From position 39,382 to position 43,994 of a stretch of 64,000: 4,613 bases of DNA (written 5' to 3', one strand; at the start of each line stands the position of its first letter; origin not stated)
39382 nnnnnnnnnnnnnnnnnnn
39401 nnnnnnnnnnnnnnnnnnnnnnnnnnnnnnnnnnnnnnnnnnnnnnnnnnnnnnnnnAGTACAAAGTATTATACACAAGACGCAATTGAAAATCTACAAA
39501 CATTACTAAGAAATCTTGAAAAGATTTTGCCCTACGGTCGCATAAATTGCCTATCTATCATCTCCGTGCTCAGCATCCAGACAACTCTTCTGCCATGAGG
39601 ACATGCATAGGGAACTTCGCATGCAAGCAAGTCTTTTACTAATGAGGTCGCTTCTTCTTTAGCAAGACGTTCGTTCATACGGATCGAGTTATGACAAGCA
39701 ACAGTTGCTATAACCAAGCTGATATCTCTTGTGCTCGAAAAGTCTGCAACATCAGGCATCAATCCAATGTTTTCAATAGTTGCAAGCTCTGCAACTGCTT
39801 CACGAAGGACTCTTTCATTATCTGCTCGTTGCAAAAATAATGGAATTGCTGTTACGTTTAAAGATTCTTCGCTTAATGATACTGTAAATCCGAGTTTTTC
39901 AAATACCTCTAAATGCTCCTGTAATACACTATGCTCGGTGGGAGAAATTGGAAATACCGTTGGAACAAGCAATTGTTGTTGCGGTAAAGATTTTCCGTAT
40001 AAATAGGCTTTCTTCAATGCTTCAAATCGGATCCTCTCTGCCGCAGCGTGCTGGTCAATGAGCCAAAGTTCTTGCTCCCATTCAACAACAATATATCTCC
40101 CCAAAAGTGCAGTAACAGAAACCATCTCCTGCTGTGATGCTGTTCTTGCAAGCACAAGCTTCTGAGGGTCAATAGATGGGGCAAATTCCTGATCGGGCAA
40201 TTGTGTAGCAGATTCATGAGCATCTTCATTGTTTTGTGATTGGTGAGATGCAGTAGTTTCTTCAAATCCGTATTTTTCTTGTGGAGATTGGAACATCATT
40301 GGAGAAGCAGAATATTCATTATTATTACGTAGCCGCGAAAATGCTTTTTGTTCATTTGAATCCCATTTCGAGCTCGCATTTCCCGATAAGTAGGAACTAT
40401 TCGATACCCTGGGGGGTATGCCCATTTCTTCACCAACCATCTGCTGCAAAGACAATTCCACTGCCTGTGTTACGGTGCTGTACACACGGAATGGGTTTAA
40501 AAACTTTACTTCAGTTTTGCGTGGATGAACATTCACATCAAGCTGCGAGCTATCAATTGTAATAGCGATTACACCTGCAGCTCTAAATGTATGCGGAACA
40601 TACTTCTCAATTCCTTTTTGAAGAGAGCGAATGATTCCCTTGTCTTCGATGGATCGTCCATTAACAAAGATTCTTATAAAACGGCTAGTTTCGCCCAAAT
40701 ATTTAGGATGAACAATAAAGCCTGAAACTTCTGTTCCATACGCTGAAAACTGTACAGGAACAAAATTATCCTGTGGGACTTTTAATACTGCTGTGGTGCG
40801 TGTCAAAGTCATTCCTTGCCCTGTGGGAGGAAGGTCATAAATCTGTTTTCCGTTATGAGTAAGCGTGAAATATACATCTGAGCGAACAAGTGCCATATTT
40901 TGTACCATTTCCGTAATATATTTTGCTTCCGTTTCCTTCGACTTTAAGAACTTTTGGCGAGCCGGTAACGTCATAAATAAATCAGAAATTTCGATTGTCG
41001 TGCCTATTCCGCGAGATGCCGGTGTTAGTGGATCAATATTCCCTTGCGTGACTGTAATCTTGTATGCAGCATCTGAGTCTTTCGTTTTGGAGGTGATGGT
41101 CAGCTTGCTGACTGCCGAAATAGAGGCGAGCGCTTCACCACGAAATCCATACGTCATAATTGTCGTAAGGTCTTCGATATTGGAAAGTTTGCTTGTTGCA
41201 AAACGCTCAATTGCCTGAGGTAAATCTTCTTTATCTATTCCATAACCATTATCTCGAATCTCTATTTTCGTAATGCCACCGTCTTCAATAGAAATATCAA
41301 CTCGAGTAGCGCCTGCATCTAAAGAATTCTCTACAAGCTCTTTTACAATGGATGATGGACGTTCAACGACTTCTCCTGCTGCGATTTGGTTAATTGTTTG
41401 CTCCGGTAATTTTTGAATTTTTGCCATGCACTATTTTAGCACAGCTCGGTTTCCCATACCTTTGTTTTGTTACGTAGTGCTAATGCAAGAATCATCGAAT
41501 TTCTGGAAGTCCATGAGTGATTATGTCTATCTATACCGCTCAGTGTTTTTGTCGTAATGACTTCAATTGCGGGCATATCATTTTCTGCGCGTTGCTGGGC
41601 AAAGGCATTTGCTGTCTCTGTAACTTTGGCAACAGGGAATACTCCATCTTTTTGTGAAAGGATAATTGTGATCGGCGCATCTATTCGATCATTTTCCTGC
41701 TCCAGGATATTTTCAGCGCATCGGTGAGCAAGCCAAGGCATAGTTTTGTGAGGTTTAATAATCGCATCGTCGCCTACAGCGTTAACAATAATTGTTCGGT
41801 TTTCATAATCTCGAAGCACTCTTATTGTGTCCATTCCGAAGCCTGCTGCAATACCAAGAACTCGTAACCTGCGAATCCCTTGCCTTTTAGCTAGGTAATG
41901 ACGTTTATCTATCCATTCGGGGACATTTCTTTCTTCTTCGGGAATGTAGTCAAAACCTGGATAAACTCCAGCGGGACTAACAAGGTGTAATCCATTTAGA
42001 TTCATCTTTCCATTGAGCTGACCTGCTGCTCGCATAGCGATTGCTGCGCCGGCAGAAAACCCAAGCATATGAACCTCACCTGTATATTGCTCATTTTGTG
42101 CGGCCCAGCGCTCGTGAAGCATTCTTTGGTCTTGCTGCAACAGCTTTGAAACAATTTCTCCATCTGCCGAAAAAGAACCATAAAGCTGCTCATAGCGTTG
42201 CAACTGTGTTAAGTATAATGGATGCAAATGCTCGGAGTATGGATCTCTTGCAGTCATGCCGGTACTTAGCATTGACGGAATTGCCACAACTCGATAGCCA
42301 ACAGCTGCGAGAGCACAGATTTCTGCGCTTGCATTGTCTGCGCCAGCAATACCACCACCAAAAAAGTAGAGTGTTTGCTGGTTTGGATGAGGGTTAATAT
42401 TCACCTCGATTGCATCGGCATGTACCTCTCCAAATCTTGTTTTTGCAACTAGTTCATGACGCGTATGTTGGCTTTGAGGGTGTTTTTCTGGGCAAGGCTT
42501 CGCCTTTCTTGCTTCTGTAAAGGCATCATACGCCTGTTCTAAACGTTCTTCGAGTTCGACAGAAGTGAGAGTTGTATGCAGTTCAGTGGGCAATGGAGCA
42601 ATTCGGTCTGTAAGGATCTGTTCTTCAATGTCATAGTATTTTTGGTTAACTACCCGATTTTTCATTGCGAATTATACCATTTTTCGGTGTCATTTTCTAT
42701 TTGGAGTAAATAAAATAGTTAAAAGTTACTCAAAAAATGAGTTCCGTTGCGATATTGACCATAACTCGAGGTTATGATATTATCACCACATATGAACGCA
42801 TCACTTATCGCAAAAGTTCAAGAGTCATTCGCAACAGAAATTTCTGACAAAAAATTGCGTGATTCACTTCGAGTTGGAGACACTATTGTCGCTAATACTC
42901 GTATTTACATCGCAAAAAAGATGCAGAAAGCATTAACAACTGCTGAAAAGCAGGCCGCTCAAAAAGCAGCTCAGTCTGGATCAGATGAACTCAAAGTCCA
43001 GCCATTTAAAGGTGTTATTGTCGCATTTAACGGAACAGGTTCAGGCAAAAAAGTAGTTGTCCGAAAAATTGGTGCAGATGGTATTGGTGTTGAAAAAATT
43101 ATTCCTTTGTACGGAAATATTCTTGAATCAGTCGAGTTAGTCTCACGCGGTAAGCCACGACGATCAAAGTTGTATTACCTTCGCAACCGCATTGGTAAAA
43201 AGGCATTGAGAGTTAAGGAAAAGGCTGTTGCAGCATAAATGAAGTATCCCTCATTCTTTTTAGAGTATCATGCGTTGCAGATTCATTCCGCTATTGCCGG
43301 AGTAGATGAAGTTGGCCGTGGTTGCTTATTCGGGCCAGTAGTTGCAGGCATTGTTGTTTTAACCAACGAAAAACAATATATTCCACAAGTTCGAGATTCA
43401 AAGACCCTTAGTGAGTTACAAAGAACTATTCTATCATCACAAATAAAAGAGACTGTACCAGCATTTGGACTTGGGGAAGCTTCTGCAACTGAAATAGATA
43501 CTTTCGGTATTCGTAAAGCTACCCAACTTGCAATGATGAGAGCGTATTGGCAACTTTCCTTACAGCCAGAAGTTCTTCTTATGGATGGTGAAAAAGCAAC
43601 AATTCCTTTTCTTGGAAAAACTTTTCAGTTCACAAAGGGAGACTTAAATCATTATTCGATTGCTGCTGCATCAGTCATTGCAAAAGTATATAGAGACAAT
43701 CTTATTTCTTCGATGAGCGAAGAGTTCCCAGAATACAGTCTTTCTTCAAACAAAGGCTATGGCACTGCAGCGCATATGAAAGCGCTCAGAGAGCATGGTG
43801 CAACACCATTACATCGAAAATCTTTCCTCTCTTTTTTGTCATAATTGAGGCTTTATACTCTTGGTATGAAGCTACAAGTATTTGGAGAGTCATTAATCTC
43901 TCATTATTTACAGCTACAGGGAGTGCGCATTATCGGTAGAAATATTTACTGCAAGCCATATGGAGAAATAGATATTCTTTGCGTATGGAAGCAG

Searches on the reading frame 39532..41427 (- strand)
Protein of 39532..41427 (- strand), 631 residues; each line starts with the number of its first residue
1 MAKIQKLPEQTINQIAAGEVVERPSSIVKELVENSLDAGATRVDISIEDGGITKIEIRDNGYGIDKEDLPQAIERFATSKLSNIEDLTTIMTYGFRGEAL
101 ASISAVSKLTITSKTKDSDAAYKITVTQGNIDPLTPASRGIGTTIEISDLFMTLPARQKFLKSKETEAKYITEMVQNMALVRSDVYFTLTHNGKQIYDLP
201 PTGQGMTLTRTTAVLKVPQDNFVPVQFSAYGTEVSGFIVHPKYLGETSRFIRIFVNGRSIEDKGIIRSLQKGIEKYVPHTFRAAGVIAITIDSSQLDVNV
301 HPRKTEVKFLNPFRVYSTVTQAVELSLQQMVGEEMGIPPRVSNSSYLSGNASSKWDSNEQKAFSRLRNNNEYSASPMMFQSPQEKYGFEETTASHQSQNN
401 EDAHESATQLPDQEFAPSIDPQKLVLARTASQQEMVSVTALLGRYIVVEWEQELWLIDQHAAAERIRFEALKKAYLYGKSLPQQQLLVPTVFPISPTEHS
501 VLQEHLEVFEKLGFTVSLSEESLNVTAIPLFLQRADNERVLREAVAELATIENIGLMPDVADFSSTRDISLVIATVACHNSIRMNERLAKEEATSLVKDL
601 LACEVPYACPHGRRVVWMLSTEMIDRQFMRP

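Call 78: search_protein_families(library=pfam, proteins=[window:39532-41427:-], max_evalue=0.00001)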
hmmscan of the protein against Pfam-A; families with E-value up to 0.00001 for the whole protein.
window:39532-41427:- (631 aa): 4 families
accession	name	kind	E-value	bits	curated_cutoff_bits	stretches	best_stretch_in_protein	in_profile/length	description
PF08676.16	MutL_C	-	1.8e-30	105.9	25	1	441-588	4-142/142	MutL C terminal dimerisation domain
PF01119.25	DNA_mis_repair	-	2.1e-21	76.2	26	1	220-327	11-118/119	DNA mismatch repair protein, C-terminal domain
PF13589.12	HATPase_c_3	-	4.3e-18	66.1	25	1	26-127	5-106/137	Histidine kinase-, DNA gyrase B-, and HSP90-like ATPase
PF02518.31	HATPase_c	-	7.2e-10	39.7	26.4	1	22-82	4-64/111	Histidine kinase-, DNA gyrase B-, and HSP90-like ATPase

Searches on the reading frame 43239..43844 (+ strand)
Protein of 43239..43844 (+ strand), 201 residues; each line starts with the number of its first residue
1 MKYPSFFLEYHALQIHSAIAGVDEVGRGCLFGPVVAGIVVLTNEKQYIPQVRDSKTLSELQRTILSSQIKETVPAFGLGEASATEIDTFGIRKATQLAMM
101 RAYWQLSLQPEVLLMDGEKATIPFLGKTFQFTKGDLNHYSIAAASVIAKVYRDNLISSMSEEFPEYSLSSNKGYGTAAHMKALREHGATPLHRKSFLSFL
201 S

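Call 78: search_protein_families(library=pfam, proteins=[window:43239-43844:+], max_evalue=0.00001)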
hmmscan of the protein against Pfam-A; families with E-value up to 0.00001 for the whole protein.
window:43239-43844:+ (201 aa): 1 family
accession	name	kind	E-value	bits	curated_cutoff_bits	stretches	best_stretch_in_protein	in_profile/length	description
PF01351.25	RNase_HII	-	1e-36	127.2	25.8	1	20-196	1-196/199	Ribonuclease HII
